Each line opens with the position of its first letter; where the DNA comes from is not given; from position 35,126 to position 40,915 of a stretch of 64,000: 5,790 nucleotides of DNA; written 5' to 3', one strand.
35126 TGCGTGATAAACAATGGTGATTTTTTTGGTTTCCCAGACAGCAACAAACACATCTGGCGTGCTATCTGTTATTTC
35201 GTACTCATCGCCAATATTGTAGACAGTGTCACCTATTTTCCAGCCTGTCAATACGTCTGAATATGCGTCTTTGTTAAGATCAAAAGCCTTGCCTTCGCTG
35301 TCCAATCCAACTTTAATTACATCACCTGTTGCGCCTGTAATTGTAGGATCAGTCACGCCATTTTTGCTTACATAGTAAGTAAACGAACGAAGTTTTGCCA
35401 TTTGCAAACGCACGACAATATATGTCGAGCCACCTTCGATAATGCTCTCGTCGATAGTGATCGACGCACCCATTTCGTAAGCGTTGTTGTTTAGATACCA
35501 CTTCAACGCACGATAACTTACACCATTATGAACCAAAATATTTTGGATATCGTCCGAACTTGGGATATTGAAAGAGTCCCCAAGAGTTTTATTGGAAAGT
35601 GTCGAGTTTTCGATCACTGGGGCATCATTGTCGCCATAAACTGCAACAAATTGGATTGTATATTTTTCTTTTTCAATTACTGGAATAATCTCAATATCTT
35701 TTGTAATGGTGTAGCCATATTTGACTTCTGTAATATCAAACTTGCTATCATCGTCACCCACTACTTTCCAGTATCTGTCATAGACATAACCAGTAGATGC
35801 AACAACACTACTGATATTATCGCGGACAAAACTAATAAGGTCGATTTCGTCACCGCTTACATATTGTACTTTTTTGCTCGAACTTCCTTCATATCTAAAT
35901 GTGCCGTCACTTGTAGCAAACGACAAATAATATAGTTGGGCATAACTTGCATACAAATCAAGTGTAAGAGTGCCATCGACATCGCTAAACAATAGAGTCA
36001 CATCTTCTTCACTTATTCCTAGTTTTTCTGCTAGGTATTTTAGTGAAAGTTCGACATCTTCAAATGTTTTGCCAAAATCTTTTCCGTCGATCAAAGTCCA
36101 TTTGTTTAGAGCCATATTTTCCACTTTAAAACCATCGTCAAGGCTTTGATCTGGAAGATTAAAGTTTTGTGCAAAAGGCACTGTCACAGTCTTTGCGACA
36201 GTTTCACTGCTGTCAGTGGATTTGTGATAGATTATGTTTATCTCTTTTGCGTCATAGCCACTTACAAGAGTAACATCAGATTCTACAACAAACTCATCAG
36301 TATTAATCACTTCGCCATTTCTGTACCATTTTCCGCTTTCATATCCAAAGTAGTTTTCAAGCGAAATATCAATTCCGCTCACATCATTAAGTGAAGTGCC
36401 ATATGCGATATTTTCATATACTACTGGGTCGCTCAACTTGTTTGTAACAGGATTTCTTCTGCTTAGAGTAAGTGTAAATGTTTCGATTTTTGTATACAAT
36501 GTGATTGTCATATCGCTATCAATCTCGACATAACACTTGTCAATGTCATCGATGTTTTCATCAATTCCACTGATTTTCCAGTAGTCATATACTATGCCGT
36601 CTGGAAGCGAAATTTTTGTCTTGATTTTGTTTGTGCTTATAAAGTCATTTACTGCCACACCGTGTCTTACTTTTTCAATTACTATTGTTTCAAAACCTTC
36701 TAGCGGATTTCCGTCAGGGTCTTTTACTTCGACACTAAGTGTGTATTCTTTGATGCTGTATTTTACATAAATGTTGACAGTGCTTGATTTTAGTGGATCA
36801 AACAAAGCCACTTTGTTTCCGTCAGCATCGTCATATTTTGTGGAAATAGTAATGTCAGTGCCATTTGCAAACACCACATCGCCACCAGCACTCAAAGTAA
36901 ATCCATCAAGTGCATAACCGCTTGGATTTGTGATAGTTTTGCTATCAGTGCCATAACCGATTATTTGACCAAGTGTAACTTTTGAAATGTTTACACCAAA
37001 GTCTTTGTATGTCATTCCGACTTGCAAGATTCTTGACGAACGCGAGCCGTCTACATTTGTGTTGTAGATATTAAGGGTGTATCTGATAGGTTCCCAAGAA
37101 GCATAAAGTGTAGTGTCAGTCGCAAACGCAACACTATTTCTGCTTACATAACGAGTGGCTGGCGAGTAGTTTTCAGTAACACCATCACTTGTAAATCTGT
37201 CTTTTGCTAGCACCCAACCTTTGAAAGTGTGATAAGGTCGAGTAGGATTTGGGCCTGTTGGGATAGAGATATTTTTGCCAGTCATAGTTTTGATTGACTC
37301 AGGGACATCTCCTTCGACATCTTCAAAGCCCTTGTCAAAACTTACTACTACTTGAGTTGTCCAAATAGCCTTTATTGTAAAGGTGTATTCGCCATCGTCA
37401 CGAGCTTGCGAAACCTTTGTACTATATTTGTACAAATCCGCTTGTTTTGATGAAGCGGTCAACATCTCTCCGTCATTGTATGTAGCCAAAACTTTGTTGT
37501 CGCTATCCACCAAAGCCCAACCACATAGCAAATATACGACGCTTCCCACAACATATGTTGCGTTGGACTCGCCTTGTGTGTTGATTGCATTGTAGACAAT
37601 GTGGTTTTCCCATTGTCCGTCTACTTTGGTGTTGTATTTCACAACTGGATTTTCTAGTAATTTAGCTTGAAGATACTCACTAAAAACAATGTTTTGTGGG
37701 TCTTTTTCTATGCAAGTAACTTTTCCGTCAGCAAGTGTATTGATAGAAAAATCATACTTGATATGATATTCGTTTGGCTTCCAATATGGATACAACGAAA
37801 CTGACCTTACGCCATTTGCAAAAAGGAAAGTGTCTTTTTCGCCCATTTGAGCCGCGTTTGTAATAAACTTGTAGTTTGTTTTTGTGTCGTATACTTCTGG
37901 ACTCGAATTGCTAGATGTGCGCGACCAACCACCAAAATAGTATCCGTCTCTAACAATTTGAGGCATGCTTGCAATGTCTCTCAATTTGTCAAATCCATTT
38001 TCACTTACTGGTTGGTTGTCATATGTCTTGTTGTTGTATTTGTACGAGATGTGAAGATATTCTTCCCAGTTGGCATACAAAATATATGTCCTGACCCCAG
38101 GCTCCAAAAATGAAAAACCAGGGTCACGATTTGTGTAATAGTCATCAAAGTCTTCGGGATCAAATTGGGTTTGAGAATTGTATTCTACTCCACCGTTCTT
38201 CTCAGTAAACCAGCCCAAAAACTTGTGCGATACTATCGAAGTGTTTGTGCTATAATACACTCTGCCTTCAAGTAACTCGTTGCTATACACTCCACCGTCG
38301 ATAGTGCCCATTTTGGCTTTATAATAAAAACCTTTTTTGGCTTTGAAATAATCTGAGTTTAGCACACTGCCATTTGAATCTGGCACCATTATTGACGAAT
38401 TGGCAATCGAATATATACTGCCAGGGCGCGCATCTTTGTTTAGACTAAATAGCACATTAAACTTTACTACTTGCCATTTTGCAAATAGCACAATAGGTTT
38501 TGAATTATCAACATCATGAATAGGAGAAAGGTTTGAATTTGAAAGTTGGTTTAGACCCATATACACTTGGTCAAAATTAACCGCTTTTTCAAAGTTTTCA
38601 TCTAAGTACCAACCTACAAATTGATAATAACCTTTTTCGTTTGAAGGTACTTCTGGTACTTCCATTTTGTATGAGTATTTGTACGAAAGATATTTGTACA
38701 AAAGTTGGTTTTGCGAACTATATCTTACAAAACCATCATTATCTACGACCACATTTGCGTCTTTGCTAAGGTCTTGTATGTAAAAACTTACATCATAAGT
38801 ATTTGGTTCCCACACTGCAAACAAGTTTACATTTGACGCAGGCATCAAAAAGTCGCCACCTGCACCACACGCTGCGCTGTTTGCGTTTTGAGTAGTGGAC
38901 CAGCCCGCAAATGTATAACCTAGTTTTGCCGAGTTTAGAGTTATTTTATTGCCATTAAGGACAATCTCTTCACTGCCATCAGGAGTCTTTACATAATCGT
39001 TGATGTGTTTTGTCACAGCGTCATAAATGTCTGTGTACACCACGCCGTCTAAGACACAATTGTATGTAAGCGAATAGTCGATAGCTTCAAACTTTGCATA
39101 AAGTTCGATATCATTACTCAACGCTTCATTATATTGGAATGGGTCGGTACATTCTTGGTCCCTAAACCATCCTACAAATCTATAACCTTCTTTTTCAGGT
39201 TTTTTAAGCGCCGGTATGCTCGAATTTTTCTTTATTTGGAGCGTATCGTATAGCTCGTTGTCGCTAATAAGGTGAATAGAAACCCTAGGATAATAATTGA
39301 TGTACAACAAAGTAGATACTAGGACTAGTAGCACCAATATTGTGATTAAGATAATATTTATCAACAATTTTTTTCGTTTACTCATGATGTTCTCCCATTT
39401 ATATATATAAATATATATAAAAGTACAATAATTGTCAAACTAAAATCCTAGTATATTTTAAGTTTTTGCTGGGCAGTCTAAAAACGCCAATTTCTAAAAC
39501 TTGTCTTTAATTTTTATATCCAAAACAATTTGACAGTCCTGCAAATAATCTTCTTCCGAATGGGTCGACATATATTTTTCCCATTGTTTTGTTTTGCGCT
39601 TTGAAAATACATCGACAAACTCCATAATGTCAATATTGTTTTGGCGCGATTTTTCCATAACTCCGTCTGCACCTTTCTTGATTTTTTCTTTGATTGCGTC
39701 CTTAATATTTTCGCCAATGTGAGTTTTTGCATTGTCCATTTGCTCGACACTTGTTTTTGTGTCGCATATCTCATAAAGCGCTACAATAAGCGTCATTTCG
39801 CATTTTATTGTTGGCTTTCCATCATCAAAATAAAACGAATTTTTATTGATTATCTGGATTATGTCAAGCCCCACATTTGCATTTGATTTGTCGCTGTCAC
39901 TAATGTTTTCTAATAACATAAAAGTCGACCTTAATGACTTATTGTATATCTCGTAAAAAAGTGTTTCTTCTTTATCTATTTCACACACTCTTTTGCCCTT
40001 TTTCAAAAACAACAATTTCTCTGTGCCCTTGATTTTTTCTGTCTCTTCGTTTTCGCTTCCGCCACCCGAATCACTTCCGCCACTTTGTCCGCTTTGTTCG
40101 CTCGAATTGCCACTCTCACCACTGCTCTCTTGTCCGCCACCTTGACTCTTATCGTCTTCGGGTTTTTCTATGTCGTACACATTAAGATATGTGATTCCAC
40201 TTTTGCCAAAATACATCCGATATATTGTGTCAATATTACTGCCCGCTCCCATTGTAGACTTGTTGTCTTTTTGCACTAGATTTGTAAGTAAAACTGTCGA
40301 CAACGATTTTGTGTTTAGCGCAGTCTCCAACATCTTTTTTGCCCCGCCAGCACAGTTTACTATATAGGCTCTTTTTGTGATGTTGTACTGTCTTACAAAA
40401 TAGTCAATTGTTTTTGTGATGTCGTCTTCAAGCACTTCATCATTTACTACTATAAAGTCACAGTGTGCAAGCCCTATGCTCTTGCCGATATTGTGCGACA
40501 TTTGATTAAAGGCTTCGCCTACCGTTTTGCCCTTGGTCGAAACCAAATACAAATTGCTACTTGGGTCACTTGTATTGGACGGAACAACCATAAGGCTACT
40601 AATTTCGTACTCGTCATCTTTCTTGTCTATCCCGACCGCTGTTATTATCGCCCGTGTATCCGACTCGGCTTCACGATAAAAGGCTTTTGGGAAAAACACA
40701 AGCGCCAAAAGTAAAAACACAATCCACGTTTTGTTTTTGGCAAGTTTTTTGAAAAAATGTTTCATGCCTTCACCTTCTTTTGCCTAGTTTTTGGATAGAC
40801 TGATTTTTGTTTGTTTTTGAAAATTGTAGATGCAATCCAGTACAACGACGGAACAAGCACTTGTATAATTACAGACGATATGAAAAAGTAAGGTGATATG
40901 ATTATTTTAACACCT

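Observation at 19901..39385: A single 19.5-kb ORF encodes a 6,494-aa membrane-anchored repeat protein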

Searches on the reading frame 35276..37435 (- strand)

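Call 6: search_protein_families(library=pfam, proteins=[window:35276-37435:-], max_evalue=1)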
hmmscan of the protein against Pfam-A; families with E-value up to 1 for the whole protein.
window:35276-37435:- (720 aa): 3 families
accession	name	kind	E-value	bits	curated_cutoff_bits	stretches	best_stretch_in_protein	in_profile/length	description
PF09479.16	Flg_new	-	0.023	15.2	27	1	37-95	5-53/65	Listeria-Bacteroides repeat domain (List_Bact_rpt)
PF01399.33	PCI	-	0.066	13.9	22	0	462-482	39-59/84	PCI domain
PF20209.3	DUF6570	-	0.24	12.3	24.3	1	625-666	93-132/133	Domain of unknown function (DUF6570)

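Call 7: search_protein_families(library=ncbifam, proteins=[window:35276-37435:-], max_evalue=1)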
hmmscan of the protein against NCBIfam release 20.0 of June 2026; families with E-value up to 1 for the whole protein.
window:35276-37435:- (720 aa): 1 family
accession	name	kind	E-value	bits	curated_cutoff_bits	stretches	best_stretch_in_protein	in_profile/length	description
TIGR02543.1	List_Bact_rpt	repeat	0.13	12.6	20.95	1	64-117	1-43/44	TIGR02543 family repeat protein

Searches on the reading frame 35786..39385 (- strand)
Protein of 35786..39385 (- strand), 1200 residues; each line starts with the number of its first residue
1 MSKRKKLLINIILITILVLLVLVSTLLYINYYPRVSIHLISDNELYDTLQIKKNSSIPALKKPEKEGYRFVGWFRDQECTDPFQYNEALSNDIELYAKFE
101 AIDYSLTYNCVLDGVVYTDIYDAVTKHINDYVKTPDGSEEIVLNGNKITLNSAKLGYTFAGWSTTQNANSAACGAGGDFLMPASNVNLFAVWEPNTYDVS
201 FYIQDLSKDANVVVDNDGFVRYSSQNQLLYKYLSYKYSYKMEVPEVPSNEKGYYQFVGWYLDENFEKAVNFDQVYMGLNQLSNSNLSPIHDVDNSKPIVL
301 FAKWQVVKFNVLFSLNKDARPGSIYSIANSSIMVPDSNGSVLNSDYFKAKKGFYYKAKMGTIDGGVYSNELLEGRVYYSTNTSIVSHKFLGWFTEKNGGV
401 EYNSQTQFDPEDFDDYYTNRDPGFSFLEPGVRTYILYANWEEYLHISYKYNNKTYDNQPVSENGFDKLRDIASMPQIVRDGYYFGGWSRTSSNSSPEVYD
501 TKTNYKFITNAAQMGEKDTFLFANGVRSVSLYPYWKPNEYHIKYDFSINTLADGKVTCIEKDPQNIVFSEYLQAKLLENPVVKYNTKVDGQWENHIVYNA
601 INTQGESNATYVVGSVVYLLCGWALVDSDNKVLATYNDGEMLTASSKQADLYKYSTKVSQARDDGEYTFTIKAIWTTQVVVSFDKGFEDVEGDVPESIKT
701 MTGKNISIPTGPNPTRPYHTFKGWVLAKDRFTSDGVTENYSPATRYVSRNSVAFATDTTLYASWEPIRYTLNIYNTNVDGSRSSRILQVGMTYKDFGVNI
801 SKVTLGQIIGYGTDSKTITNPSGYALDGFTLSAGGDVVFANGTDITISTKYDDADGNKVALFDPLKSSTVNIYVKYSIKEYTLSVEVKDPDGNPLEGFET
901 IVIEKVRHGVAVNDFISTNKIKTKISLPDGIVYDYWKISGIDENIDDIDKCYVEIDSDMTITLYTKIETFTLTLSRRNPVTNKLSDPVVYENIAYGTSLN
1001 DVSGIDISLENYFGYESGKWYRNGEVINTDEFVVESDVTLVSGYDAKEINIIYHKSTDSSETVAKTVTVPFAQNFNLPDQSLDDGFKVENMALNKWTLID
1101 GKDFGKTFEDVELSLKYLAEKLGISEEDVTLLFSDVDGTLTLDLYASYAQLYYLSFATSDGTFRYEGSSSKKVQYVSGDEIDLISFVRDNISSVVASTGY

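Call 33: find_related_loci(query=window:35786-39385:-, collection=metagenome_contigs, flank=10000)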
Query window:35786-39385:- (1200 aa) in metagenome_contigs; peptide patterns used: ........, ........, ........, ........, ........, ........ (x = any residue, [..] = any of these).
38 stretches matched a pattern, but none encodes a relative of the query by tblastn (E <= 1e-3).

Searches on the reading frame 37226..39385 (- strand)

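Call 6: search_protein_families(library=pfam, proteins=[window:37226-39385:-], max_evalue=1)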
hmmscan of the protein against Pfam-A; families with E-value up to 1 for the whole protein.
window:37226-39385:- (720 aa): 4 families
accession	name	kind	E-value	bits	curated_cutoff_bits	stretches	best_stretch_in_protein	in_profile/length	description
PF09479.16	Flg_new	-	8.5e-31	106.3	27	5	50-98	15-65/65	Listeria-Bacteroides repeat domain (List_Bact_rpt)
PF18998.6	Flg_new_2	-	3.9e-07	30.4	23.6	1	138-195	16-72/73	Divergent InlB B-repeat domain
PF01344.31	Kelch_1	-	0.04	13.9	20.1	1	484-504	17-37/46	Kelch motif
PF13800.11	Sigma_reg_N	-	0.088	13.5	26.3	1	4-50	8-51/91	Sigma factor regulator N-terminal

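Call 7: search_protein_families(library=ncbifam, proteins=[window:37226-39385:-], max_evalue=1)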
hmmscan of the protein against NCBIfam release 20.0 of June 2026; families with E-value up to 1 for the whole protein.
window:37226-39385:- (720 aa): 1 family
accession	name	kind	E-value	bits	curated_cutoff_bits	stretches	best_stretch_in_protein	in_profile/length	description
TIGR02543.1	List_Bact_rpt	repeat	6.8e-12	45.5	20.95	3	63-101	1-42/44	TIGR02543 family repeat protein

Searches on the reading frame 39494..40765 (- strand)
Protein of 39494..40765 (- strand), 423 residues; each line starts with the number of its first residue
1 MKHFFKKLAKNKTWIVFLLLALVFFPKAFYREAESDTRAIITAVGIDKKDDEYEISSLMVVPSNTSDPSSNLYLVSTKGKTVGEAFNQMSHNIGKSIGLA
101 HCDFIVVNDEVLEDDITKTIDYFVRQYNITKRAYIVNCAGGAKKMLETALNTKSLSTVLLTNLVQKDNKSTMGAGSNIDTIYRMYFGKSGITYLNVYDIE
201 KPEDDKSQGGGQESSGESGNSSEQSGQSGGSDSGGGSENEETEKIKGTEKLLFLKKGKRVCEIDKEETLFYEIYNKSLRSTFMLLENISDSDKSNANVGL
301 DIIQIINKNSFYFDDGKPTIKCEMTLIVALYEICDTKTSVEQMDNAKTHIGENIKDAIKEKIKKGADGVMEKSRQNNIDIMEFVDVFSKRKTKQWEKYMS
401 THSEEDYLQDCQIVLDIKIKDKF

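Call 16: search_protein_families(library=pfam, proteins=[window:39494-40765:-], max_evalue=0.001)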
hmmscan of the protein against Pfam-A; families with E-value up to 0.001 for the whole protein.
window:39494-40765:- (423 aa): 2 families
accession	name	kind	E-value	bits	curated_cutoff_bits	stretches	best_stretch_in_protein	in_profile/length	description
PF25198.1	Spore_GerAC_N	-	8.5e-30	104.3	27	1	34-194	4-171/176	Spore germination protein N-terminal domain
PF05504.16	Spore_GerAC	-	4.6e-11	43.6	23.6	1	252-419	5-161/167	Spore germination B3/ GerAC like, C-terminal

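Call 28: find_encoding_contigs(protein=window:39494-40765:-, flank=10000, max_places=10)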
Protein window:39494-40765:- (423 aa): no gene with exactly this product is on record in the collection.
